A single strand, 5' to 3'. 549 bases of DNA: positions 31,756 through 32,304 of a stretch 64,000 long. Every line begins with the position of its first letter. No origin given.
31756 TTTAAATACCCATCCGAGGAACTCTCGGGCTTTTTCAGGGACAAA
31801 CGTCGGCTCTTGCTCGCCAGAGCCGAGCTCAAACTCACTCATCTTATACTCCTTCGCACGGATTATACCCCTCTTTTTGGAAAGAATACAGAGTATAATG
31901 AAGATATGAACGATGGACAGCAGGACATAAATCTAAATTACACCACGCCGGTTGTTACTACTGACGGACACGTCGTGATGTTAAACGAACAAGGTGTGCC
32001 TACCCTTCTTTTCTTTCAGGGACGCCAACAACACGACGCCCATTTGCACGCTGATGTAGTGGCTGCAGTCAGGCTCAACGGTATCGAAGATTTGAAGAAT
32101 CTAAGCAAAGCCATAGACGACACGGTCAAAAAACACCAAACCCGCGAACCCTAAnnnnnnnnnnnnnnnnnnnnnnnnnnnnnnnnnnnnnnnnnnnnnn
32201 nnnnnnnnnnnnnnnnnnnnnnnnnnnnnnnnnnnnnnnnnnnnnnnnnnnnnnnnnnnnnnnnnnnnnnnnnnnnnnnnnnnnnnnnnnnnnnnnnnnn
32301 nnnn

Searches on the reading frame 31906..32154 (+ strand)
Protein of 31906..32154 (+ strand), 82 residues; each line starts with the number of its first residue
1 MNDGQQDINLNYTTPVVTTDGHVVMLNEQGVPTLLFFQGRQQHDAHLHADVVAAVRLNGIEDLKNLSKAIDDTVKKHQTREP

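Call 12: search_protein_families(library=pfam, proteins=[window:31906-32154:+], max_evalue=0.01)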
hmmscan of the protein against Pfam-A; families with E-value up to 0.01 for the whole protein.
window:31906-32154:+ (82 aa): 0 families

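Call 30: find_homologous_proteins(query=window:31906-32151:+, max_evalue=0.001)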
Query window:31906-32151:+ (82 aa): 134 proteins with E <= 0.001 among 134 candidates; the best 120 are listed.
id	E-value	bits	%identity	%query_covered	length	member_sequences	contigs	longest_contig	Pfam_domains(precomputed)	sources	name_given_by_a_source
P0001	1.2e-47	176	100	100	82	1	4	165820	-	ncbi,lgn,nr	ncbi:MAG TPA: hypothetical protein VLE51_03100 [Candidatus Saccharimonadales bacterium]|nr:hypotheti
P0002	3.1e-38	146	79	100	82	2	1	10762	-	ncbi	ncbi:MAG: hypothetical protein ACREGG_04445 [Candidatus Saccharimonadales bacterium]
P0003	6.0e-38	146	78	100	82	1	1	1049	-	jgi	-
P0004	1.5e-37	144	78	100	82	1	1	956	-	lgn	-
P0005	7.4e-37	142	80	98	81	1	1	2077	-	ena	-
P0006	8.1e-37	142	77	100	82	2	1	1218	-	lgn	-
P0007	3.1e-36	140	79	95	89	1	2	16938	-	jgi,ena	jgi:hypothetical protein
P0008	3.3e-36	140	78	95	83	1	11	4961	-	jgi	jgi:hypothetical protein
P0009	3.9e-36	140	79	100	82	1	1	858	-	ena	-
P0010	4.8e-36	139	79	95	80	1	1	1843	-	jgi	jgi:hypothetical protein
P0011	9.9e-36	138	76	100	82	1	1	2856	-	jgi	-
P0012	1.1e-35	138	78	100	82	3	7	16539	-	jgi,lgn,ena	jgi:lauroyl/myristoyl acyltransferase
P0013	1.3e-35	138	75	98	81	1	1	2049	-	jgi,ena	-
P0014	1.4e-35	138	74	100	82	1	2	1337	-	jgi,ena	-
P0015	1.5e-35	138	77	100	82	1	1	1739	-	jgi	jgi:hypothetical protein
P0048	6.4e-34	133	72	100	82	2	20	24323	-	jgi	jgi:hypothetical protein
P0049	6.9e-34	133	73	100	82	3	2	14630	-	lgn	-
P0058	1.5e-33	132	72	100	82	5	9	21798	-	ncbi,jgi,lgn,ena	-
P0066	4.4e-33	130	74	95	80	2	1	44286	-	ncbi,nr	ncbi:MAG TPA: hypothetical protein VFP35_01680 [Candidatus Saccharimonadales bacterium]|nr:hypotheti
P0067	5.6e-33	130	73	98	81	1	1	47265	-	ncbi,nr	ncbi:MAG: hypothetical protein JWO96_852 [Candidatus Saccharibacteria bacterium]|nr:hypothetical pro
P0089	9.5e-32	126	71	100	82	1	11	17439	-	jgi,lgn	jgi:lauroyl/myristoyl acyltransferase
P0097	2.7e-31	124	73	94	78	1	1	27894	-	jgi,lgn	jgi:hypothetical protein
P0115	7.8e-30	120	67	100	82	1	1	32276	-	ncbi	-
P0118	1.1e-29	119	66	100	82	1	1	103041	-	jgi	jgi:hypothetical protein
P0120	1.6e-29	119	65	98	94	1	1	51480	-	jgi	jgi:outer membrane lipoprotein-sorting protein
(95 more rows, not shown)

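Call 31: find_encoding_contigs(protein=P0002, flank=4000, max_places=4)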
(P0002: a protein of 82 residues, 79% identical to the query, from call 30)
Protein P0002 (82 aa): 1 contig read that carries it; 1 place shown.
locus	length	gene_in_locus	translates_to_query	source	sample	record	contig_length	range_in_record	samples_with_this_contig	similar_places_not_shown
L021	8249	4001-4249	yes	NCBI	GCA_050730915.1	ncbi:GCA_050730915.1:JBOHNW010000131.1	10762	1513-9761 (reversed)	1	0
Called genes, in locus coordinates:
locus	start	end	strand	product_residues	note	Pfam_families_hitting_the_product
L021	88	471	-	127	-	PF06262:Zincin_1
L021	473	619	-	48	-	-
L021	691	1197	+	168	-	-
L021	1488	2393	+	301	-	PF13354:Beta-lactamase2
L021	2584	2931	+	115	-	PF07883:Cupin_2, PF03079:ARD (weak)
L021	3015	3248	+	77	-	-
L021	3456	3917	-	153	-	PF18914:DUF5666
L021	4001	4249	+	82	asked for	-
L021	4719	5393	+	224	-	PF00027:cNMP_binding, PF13545:HTH_Crp_2, PF00325:Crp (weak)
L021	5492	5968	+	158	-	PF01161:PBP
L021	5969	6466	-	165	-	PF01625:PMSR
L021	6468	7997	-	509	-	PF01406:tRNA-synt_1e (faint), PF01921:tRNA-synt_1f, PF09334:tRNA-synt_1g (faint), PF19269:Anticodon_2 (faint)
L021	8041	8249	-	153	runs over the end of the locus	PF03449:GreA_GreB_N, PF01272:GreA_GreB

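Call 32: find_encoding_contigs(protein=P0048, flank=4000, max_places=4)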
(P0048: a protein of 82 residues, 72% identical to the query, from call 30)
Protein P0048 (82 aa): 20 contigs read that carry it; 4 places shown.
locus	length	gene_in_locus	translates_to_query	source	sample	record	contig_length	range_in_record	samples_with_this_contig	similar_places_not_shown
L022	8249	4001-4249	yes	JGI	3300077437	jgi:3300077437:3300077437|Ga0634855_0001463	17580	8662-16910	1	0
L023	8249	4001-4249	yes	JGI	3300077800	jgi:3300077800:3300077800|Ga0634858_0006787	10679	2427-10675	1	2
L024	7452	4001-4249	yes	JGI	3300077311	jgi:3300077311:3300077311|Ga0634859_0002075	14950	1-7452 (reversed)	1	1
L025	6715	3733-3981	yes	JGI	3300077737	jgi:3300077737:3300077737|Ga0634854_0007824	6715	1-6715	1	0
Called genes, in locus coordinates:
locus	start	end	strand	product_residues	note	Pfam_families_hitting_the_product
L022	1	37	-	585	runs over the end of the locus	PF13175:AAA_15, PF13304:AAA_21, PF20469:OLD-like_TOPRIM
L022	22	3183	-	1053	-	PF02384:N6_Mtase (weak), PF20473:MmeI_Mtase, PF07669:Eco57I, PF18135:Type_ISP_C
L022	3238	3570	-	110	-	-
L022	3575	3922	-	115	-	-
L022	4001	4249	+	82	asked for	-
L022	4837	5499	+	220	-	PF00027:cNMP_binding, PF13545:HTH_Crp_2, PF00325:Crp (weak)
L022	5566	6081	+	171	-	PF01161:PBP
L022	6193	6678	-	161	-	PF01625:PMSR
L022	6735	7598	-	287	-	PF02245:Pur_DNA_glyco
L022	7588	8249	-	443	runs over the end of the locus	?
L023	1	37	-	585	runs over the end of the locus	PF13175:AAA_15, PF13304:AAA_21, PF20469:OLD-like_TOPRIM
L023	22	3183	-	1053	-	PF02384:N6_Mtase (weak), PF20473:MmeI_Mtase, PF07669:Eco57I, PF18135:Type_ISP_C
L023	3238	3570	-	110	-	-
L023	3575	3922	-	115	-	-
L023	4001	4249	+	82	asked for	-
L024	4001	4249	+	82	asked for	-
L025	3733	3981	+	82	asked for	-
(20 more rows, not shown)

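Call 33: find_encoding_contigs(protein=P0067, flank=4000, max_places=4)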
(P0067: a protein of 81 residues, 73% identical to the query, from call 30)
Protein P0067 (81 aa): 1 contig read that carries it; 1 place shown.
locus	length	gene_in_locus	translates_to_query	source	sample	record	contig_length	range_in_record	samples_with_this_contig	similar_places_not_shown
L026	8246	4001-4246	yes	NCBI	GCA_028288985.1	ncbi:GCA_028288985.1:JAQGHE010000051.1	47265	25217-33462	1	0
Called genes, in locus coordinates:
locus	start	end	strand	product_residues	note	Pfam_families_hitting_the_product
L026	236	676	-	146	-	-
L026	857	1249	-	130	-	-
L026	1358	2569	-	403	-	-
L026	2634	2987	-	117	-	-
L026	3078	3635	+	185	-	PF01135:PCMT, PF06325:PrmA (weak), PF00398:RrnaAD (weak), PF01209:Ubie_methyltran (weak), PF01269:Fibrillarin (weak), PF01189:Methyltr_RsmB-F, PF13847:Methyltransf_31, PF13649:Methyltransf_25, +1 more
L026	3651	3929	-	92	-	-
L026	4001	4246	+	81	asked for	-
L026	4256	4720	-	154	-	PF18914:DUF5666 (weak)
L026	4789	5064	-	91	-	-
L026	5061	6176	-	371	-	PF00331:Glyco_hydro_10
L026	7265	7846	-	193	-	-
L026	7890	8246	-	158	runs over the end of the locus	-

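Call 34: find_encoding_contigs(protein=P0118, flank=4000, max_places=4)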
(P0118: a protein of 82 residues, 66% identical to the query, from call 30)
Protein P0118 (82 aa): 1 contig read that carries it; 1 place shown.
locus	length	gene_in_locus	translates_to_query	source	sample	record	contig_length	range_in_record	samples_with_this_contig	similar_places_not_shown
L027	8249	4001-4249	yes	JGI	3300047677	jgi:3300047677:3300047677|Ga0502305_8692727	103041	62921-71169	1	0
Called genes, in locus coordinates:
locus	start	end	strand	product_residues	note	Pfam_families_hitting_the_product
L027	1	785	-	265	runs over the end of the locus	PF22515:DUF6996, PF22518:DUF6997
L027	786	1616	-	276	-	PF01555:N6_N4_Mtase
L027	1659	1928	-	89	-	-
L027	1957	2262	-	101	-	-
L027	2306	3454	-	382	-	PF00438:S-AdoMet_synt_N, PF02772:S-AdoMet_synt_M, PF02773:S-AdoMet_synt_C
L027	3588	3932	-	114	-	-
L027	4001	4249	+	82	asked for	-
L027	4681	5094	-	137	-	-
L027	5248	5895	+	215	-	PF00027:cNMP_binding, PF13412:HTH_24 (faint), PF13545:HTH_Crp_2, PF01047:MarR (faint), PF00325:Crp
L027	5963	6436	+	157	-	PF01161:PBP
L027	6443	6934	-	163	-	PF01625:PMSR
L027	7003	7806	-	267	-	PF12679:ABC2_membrane_2, PF12730:ABC2_membrane_4, PF12698:ABC2_membrane_3, PF10920:DUF2705, PF13346:ABC2_membrane_5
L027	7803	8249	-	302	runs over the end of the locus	PF00005:ABC_tran, PF13304:AAA_21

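Call 37: find_encoding_contigs(protein=P0058, flank=3500, max_places=3)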
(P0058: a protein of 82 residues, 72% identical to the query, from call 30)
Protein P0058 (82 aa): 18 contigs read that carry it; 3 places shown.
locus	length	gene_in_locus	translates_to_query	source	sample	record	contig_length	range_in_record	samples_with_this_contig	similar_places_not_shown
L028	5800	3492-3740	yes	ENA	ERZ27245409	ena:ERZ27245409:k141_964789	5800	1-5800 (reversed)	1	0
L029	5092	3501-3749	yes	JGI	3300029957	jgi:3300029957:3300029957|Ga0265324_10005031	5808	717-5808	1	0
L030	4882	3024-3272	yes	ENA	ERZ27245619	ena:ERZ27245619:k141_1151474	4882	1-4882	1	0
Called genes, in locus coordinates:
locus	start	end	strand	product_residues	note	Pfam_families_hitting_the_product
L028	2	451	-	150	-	?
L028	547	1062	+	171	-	-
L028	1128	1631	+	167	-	-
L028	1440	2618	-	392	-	-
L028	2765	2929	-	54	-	-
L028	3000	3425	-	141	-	-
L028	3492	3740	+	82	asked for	-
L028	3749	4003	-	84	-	PF12674:Zn_ribbon_2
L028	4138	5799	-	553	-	?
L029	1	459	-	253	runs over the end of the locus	PF18761:Heliorhodopsin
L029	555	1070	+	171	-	-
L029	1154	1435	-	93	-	-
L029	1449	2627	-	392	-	-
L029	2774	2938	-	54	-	-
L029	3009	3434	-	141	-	-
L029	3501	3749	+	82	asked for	-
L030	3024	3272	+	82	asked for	-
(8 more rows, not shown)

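Call 38: find_encoding_contigs(protein=P0097, flank=3500, max_places=3)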
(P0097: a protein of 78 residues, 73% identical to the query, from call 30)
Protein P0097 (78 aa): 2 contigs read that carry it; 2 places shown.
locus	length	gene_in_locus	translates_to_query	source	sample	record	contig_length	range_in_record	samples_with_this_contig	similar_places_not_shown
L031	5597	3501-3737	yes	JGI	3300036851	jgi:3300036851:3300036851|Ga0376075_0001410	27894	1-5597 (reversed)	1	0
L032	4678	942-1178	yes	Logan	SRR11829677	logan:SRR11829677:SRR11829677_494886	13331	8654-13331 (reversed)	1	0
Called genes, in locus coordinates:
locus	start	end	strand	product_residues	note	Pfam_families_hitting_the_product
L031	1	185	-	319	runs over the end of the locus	PF00438:S-AdoMet_synt_N, PF02772:S-AdoMet_synt_M, PF02773:S-AdoMet_synt_C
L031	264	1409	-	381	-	PF26514:DUF8173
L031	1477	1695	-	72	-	PF04014:MazE_antitoxin (weak)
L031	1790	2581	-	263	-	PF04234:CopC, PF13473:Cupredoxin_1 (weak), PF00127:Copper-bind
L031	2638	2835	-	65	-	-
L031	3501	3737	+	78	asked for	-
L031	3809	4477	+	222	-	PF00027:cNMP_binding, PF13545:HTH_Crp_2, PF00325:Crp (weak)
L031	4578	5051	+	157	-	PF01161:PBP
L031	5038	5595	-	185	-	?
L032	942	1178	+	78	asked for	-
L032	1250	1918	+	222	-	PF00027:cNMP_binding, PF13545:HTH_Crp_2, PF00325:Crp (weak)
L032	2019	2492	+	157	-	PF01161:PBP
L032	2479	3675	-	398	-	-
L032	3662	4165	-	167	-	PF01625:PMSR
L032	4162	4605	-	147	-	-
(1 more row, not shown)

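Call 39: find_encoding_contigs(protein=P0049, flank=3500, max_places=3)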
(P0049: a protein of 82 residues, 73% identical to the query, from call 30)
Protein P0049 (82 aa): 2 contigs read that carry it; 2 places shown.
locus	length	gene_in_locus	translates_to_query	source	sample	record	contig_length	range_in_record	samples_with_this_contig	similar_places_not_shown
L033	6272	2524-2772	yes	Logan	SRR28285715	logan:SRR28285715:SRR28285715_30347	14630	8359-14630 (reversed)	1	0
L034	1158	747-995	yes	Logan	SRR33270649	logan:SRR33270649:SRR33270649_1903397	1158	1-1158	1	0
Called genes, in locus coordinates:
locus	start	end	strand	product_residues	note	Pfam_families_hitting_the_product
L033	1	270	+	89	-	?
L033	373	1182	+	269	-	PF04402:SIMPL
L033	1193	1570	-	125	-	-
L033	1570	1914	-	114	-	-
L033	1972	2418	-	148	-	-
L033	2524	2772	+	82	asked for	-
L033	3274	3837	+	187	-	PF01135:PCMT, PF01269:Fibrillarin (weak), PF01209:Ubie_methyltran (weak), PF13847:Methyltransf_31, PF13649:Methyltransf_25 (faint)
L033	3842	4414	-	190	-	-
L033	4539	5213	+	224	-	PF00027:cNMP_binding, PF13545:HTH_Crp_2, PF00325:Crp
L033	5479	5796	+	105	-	PF01161:PBP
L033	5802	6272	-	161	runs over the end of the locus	PF01625:PMSR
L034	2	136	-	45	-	?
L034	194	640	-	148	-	-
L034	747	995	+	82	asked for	-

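Call 40: find_encoding_contigs(protein=P0115, flank=3500, max_places=3)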
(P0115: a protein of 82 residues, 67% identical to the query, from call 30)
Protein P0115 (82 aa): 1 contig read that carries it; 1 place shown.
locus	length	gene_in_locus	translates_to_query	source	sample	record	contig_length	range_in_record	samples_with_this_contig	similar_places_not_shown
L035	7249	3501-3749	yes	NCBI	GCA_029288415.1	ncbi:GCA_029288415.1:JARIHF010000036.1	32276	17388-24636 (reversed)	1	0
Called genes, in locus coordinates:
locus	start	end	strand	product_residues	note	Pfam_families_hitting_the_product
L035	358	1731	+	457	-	PF00033:Cytochrome_B, PF13631:Cytochrom_B_N_2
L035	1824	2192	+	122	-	PF07883:Cupin_2, PF03079:ARD (faint)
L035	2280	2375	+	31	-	-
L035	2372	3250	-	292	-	-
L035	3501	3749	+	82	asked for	-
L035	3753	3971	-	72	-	PF04014:MazE_antitoxin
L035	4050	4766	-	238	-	PF01988:VIT1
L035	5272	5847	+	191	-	PF01135:PCMT, PF01209:Ubie_methyltran (weak), PF01189:Methyltr_RsmB-F (weak), PF13847:Methyltransf_31, PF13649:Methyltransf_25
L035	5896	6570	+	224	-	PF00027:cNMP_binding, PF13545:HTH_Crp_2, PF00325:Crp (weak), PF01047:MarR (faint)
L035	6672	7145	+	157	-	PF01161:PBP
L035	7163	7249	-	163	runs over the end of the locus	PF01625:PMSR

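Call 41: find_encoding_contigs(protein=P0120, flank=3500, max_places=3)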
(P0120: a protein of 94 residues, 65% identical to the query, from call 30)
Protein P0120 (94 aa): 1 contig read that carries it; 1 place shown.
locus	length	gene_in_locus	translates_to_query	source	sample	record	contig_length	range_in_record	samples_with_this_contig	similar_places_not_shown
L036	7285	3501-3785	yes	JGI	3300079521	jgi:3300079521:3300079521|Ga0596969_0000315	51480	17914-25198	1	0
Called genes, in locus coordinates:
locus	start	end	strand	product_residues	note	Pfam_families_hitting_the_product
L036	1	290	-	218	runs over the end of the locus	-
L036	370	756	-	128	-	PF06262:Zincin_1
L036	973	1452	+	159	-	-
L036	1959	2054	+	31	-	-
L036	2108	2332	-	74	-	-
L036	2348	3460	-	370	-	PF00438:S-AdoMet_synt_N, PF02772:S-AdoMet_synt_M, PF02773:S-AdoMet_synt_C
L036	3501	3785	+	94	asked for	-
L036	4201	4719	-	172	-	-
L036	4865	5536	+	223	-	PF00027:cNMP_binding, PF13545:HTH_Crp_2, PF00325:Crp (weak)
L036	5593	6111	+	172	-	PF01161:PBP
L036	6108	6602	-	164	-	PF01625:PMSR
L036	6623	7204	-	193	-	PF02245:Pur_DNA_glyco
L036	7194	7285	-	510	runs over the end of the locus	PF01921:tRNA-synt_1f, PF09334:tRNA-synt_1g (faint)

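Call 42: find_encoding_contigs(protein=P0066, flank=3500, max_places=3)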
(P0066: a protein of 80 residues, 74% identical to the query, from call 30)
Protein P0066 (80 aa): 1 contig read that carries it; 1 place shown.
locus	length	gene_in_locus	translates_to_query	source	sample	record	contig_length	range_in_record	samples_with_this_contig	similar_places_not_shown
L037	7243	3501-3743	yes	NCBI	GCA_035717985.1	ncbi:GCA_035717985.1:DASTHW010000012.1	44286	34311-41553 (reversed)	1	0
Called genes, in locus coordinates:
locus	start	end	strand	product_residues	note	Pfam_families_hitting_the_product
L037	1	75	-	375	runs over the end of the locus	PF00145:DNA_methylase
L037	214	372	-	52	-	-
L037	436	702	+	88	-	-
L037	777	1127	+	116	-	PF07883:Cupin_2 (weak)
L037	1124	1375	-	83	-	-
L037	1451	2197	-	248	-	-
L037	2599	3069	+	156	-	-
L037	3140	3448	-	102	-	-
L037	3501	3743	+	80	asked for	-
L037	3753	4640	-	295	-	PF01040:UbiA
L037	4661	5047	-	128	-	PF03626:COX4_pro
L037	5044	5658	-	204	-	PF00510:COX3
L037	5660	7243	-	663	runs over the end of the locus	PF00115:COX1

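Call 53: find_encoding_contigs(protein=P0089, flank=3500, max_places=6)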
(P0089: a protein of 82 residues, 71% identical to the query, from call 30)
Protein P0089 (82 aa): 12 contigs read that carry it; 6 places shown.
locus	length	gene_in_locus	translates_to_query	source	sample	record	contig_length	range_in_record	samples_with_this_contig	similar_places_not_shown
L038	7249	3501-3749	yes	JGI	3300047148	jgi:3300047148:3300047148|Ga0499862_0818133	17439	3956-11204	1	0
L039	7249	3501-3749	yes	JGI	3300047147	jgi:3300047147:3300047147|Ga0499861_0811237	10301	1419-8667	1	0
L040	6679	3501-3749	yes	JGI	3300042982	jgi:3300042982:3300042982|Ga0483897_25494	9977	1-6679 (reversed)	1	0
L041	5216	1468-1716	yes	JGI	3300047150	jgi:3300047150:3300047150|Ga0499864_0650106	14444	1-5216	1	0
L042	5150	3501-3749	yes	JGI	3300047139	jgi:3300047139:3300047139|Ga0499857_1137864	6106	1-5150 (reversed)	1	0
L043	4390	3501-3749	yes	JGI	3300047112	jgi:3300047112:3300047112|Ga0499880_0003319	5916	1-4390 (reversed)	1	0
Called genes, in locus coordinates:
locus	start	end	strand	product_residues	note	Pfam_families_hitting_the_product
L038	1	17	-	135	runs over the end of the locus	PF19850:DUF6325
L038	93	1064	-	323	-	PF00438:S-AdoMet_synt_N, PF02772:S-AdoMet_synt_M, PF02773:S-AdoMet_synt_C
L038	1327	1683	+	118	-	-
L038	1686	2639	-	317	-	PF03706:LPG_synthase_TM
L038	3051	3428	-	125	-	-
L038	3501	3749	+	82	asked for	-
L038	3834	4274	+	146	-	PF01161:PBP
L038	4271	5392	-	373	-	-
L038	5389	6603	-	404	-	-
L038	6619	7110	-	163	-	PF01625:PMSR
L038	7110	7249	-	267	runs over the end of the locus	PF01061:ABC2_membrane (weak), PF12679:ABC2_membrane_2, PF12730:ABC2_membrane_4, PF12698:ABC2_membrane_3, PF10920:DUF2705, PF13346:ABC2_membrane_5 (weak)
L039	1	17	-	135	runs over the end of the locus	PF19850:DUF6325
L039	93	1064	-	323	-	PF00438:S-AdoMet_synt_N, PF02772:S-AdoMet_synt_M, PF02773:S-AdoMet_synt_C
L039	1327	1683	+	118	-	-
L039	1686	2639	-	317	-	PF03706:LPG_synthase_TM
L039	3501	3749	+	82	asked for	-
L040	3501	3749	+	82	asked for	-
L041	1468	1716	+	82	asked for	-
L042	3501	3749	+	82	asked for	-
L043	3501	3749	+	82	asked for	-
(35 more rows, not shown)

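Call 78: search_protein_families(library=ncbifam, proteins=[P0001], max_evalue=0.01)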
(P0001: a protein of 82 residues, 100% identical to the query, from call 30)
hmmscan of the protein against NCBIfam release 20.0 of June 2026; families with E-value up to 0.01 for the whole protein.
P0001 (82 aa): 0 families

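Call 80: predict_structure(alignment_id=A5)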
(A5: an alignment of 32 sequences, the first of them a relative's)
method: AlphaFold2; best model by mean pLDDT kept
length: 82 residues; sequences in the alignment: 32
mean_pLDDT: 78.3   pTM: 0.56
mean pLDDT of the five models: 78.3, 72.7, 71.7, 71.1, 64.6
residues with pLDDT >= 90: 25; 70-90: 32; 50-70: 18; < 50: 7
segments of 3 or more residues with pLDDT < 50: 1-6
pLDDT, mean of each block of 10 residues (from residue 1): 48 67 87 87 69 89 93 90 66
secondary structure, 60 per line:
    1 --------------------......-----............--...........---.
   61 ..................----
elements in order: E21-26 E32-43 E46-56 H60-78

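Call 82: fold_search(model_id=the predicted structure, library=pdb)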
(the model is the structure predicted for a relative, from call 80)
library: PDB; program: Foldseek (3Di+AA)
matches with E <= 10: 361; with E <= 0.001: 0
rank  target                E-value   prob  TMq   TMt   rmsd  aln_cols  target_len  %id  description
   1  3nm7_B                3.8e-01  0.77  0.38  0.42   5.2        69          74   20  Crystal Structure of Borrelia burgdorferi Pur-alpha (released 2010-10-06)
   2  3nm7_D                5.8e-01  0.60  0.36  0.39   5.5        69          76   20  Crystal Structure of Borrelia burgdorferi Pur-alpha (released 2010-10-06)
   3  6ycs_D                7.3e-01  0.35  0.35  0.41   5.7        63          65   14  Human Transcription Cofactor PC4 DNA-binding domain in complex with full phosphorothioate 5-10-5 2'-O-methyl DNA gapme (released 2020-04-29)
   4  8rzy_B                7.8e-01  0.20  0.26  0.07   7.9        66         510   17  A fragment-based inhibitor of SHP2 (released 2024-03-20)
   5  3nm7_A                8.3e-01  0.41  0.36  0.36   5.8        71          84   20  Crystal Structure of Borrelia burgdorferi Pur-alpha (released 2010-10-06)
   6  3nm7_C                9.3e-01  0.47  0.36  0.39   5.4        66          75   20  Crystal Structure of Borrelia burgdorferi Pur-alpha (released 2010-10-06)
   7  8wrs_A                1.1e+00  0.35  0.33  0.06   9.7        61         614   20  Cryo-EM structure of Cas12-1 with 5 nt complementary heteroduplex (released 2025-04-16)
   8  1woc_C                1.5e+00  0.08  0.19  0.16   8.9        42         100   12  Crystal structure of PriB (released 2005-01-25)
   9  8s0p_A                1.6e+00  0.14  0.27  0.07   7.1        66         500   17  A fragment-based inhibitor of SHP2 (released 2024-03-20)
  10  1txy_A                1.6e+00  0.13  0.22  0.20   9.6        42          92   12  E. coli PriB (released 2004-11-16)
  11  6l0v_A                1.6e+00  0.12  0.22  0.27  10.3        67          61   13  Structure of RLD2 BRX domain bound to LZY3 CCL motif (released 2020-02-05)
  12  5wqv_A                1.6e+00  0.08  0.19  0.17   9.2        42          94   12  Crystal structure of PriB mutant - S55A (released 2017-11-29)
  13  1woc_A                1.6e+00  0.06  0.17  0.15   8.9        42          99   12  Crystal structure of PriB (released 2005-01-25)
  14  7ym1_B                1.8e+00  0.14  0.25  0.22   5.2        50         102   18  Structure of SsbA protein in complex with the anticancer drug 5-fluorouracil (released 2023-08-02)
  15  2y8q_B                1.8e+00  0.12  0.27  0.29   6.6        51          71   10  Structure of the regulatory fragment of mammalian AMPK in complex with one ADP (released 2011-03-16)
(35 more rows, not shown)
